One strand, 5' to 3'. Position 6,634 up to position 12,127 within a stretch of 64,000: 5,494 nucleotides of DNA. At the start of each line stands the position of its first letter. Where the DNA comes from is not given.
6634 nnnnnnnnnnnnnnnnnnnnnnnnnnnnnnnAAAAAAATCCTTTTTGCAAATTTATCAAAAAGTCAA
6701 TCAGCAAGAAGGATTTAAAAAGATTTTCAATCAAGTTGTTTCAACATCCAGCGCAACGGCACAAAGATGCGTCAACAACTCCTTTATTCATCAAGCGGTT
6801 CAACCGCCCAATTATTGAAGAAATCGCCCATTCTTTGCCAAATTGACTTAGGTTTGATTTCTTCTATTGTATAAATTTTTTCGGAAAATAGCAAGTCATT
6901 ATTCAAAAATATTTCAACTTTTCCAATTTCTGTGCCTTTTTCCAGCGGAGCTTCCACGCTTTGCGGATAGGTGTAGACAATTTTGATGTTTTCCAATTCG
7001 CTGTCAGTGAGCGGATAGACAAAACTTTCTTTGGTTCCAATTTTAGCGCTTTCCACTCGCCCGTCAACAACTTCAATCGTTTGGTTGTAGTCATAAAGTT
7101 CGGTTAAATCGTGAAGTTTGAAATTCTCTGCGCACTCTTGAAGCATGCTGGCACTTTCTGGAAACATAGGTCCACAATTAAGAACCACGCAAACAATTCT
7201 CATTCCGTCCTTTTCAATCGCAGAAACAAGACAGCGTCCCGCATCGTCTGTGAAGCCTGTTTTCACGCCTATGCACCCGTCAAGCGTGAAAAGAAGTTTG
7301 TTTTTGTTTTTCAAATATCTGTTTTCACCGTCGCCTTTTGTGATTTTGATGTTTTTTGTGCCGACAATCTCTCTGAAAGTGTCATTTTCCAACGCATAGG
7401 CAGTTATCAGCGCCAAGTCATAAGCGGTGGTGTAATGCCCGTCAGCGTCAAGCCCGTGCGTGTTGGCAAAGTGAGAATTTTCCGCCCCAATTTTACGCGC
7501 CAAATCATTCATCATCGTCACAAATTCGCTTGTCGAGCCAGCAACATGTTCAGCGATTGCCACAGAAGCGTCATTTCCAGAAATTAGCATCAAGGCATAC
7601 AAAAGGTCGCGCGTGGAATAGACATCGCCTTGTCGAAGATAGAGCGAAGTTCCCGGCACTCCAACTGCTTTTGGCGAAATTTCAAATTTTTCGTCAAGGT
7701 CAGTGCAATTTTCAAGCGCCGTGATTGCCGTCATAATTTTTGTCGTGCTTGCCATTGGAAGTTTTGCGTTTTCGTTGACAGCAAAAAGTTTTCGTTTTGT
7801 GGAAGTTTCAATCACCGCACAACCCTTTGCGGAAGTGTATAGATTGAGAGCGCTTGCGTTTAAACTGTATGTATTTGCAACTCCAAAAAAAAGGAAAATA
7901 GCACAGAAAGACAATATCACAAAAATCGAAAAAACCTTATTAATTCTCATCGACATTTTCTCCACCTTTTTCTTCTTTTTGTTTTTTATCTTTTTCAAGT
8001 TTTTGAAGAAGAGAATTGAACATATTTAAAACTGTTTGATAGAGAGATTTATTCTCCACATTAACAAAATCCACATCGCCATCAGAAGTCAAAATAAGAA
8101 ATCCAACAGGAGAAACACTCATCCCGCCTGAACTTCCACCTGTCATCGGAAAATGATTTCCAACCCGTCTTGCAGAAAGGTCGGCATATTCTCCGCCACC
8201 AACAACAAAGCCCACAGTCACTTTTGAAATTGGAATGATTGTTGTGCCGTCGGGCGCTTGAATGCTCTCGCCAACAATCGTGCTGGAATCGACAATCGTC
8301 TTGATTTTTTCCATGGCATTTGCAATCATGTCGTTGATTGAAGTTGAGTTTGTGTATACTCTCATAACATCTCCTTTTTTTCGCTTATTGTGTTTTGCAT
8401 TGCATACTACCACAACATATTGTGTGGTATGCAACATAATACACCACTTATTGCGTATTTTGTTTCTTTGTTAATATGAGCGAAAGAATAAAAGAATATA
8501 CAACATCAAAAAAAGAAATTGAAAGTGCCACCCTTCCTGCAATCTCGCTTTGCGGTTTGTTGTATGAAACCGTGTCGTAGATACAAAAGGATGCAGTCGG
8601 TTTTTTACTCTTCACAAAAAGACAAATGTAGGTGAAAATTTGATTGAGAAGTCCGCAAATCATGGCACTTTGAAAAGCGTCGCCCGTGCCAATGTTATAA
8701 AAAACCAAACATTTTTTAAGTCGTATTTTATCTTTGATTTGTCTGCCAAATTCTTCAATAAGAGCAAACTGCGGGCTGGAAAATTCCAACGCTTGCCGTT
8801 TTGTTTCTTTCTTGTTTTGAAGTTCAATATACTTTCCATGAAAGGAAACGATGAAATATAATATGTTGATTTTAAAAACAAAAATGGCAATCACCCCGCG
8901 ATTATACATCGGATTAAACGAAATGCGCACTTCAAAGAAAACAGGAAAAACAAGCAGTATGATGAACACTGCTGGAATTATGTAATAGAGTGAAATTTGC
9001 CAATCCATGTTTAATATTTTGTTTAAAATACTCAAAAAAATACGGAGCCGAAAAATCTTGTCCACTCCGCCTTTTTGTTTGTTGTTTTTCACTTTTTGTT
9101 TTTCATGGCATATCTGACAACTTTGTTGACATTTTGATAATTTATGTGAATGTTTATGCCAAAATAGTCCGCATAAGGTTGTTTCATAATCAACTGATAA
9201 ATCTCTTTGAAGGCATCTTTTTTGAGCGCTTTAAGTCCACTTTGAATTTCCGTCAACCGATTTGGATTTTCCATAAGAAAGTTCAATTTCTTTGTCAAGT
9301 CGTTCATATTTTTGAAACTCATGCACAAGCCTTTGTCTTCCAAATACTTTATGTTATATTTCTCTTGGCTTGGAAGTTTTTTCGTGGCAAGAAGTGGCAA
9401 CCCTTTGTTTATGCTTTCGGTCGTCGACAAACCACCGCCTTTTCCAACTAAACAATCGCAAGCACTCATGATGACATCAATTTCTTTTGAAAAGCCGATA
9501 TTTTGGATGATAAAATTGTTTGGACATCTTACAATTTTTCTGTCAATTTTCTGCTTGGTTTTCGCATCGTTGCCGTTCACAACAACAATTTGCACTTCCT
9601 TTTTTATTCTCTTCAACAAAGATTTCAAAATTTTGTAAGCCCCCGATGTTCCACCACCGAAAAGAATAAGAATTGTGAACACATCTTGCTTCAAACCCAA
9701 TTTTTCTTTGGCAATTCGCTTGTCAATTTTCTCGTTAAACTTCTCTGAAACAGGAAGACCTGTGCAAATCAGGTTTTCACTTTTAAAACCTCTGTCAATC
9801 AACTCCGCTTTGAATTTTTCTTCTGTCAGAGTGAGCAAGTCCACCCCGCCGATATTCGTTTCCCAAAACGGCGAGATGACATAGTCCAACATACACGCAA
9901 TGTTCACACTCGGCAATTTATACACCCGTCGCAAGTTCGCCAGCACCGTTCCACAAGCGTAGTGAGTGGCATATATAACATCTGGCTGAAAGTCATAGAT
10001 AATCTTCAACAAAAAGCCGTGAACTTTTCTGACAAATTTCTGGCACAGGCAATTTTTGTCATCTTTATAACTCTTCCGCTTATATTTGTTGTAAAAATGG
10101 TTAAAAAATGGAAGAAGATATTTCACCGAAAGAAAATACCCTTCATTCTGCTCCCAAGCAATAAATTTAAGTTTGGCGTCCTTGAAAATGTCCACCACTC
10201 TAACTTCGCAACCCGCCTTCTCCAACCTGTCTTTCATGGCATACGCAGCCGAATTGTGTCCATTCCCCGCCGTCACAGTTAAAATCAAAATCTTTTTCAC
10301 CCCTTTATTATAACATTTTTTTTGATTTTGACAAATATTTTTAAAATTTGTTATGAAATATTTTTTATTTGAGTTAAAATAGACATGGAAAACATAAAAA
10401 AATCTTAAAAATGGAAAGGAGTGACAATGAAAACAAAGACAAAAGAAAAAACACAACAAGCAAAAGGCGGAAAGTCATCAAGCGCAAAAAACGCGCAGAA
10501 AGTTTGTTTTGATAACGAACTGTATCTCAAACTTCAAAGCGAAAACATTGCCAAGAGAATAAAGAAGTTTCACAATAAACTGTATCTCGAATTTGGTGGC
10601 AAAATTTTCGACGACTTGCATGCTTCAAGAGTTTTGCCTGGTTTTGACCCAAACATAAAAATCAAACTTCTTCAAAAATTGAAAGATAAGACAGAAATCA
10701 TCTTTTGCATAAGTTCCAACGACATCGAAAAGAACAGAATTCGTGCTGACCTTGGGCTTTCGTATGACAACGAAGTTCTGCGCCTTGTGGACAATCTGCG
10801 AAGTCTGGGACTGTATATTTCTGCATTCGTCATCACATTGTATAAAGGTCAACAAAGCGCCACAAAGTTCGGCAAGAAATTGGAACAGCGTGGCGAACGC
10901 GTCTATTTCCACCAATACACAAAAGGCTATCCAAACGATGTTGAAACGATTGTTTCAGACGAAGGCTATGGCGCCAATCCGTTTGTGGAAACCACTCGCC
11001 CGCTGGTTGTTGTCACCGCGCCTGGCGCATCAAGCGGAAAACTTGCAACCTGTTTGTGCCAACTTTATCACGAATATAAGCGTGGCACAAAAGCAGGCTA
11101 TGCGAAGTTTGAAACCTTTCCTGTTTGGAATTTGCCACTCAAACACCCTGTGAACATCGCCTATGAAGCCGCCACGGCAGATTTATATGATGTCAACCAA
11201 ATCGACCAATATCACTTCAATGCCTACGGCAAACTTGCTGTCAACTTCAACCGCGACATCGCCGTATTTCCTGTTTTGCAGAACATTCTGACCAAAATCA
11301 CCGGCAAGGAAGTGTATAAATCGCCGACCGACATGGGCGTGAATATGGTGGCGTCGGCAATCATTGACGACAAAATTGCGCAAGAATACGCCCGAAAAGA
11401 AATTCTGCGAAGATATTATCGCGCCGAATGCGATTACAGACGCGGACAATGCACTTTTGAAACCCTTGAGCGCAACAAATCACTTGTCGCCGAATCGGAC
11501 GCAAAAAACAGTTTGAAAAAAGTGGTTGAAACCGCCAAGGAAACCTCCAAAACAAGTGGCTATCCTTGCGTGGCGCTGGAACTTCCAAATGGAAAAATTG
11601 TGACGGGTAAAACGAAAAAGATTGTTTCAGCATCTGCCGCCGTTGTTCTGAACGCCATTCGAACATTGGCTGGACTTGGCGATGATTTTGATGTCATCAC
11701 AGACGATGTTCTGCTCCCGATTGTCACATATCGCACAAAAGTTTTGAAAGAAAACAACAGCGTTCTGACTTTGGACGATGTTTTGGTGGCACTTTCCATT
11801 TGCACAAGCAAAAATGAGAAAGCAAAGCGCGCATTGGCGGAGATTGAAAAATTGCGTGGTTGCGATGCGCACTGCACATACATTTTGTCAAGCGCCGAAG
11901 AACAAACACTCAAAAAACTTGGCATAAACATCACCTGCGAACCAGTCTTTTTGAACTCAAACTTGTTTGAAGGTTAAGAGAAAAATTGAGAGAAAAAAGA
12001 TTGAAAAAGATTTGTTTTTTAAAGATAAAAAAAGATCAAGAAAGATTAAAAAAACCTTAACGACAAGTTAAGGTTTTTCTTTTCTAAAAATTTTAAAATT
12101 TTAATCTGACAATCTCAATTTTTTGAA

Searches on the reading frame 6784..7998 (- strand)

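Call 43: search_protein_families(library=pfam, proteins=[window:6784-7998:-], max_evalue=0.00001)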
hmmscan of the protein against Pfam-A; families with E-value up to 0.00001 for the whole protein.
window:6784-7998:- (404 aa): 3 families
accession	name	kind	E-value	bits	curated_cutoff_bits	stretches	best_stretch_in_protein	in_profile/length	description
PF00768.25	Peptidase_S11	-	4.8e-54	183.8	27.6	1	55-274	10-236/239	D-alanyl-D-alanine carboxypeptidase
PF07943.18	PBP5_C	-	8.9e-15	55.1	21.2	1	300-382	5-90/91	Penicillin-binding protein 5, C-terminal domain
PF13354.11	Beta-lactamase2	-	1.3e-10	41.5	22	1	64-197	6-141/214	Beta-lactamase enzyme family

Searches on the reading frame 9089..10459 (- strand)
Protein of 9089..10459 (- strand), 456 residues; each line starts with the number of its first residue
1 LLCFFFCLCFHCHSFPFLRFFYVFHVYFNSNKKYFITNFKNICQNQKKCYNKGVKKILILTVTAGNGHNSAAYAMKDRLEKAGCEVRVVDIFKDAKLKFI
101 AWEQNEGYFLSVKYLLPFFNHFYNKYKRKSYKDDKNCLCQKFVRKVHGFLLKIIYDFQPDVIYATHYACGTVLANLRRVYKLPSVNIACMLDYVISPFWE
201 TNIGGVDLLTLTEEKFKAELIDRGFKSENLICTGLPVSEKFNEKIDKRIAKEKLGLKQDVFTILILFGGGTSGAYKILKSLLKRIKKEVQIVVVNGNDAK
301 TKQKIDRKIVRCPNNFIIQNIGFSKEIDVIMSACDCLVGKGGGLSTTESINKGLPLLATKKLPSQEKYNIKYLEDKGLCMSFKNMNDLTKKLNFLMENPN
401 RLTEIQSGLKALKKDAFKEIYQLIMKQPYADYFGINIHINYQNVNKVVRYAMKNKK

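Call 43: search_protein_families(library=pfam, proteins=[window:9089-10459:-], max_evalue=0.00001)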
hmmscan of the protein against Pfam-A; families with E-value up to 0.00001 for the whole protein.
window:9089-10459:- (456 aa): 3 families
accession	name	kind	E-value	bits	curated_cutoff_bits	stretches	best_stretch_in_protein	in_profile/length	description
PF06925.17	MGDG_synth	-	1.8e-16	61.2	25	1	68-237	1-169/169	Monogalactosyldiacylglycerol (MGDG) synthase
PF00534.26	Glycos_transf_1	-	1.8e-07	31.3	26.4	1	274-403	33-163/172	Glycosyl transferases group 1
PF04101.22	Glyco_tran_28_C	-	8.8e-07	29.5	22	1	265-409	2-154/166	Glycosyltransferase family 28 C-terminal domain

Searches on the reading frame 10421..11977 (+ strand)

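Call 43: search_protein_families(library=pfam, proteins=[window:10421-11977:+], max_evalue=0.00001)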
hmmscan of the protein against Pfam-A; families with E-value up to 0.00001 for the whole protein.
window:10421-11977:+ (518 aa): 2 families
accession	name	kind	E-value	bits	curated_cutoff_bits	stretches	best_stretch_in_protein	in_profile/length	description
PF08903.17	DUF1846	-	4.9e-161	535.5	27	1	29-358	2-331/333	Domain of unknown function DUF1846, N-terminal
PF20921.3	DUF1846_C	-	1.5e-51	174.6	27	1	366-516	3-153/153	Domain of unknown function DUF1846, C-terminal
